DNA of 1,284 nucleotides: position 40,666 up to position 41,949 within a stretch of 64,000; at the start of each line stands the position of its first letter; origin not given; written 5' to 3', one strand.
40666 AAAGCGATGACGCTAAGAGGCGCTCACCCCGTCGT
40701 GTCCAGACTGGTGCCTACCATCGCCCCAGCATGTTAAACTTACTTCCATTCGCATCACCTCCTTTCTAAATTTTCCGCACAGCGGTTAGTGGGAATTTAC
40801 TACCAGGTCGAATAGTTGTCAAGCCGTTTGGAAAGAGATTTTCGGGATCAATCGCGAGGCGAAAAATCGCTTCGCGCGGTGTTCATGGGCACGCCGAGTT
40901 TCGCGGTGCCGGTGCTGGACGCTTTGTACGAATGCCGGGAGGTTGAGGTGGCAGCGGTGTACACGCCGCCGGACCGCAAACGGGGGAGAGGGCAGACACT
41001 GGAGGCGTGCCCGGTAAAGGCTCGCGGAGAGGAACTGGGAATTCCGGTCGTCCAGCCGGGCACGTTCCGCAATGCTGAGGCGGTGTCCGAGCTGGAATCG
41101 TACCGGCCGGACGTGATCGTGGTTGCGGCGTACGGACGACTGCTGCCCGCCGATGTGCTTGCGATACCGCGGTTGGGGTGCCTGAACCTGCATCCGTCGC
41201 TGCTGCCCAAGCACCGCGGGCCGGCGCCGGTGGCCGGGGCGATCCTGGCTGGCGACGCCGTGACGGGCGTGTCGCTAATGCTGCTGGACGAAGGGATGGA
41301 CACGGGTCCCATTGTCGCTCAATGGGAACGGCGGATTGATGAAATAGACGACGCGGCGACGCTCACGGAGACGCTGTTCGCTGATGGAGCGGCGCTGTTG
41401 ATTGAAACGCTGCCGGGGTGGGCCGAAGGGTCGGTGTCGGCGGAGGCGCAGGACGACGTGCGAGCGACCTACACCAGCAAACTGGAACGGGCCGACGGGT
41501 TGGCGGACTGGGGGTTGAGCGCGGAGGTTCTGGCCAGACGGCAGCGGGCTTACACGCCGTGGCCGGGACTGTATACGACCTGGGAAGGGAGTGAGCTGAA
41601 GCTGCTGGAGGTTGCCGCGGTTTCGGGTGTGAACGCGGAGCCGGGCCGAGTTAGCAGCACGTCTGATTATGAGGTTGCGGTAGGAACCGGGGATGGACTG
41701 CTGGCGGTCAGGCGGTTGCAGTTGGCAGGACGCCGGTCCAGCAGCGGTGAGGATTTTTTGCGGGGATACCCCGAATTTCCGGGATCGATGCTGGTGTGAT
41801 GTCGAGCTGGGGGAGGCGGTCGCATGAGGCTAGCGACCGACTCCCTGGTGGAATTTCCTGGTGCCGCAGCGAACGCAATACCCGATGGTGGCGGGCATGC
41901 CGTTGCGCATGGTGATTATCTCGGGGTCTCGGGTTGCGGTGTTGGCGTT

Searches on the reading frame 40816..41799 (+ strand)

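Call 68: search_protein_families(library=pfam, proteins=[window:40816-41799:+], max_evalue=0.0001)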
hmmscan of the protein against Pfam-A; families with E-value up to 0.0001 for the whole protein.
window:40816-41799:+ (327 aa): 2 families
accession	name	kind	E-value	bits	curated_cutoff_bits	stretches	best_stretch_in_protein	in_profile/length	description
PF00551.24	Formyl_trans_N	-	5.7e-41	140.7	26.1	1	21-198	3-180/181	Formyl transferase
PF02911.23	Formyl_trans_C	-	3.2e-20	72.6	21.1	1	222-318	1-99/100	Formyl transferase, C-terminal domain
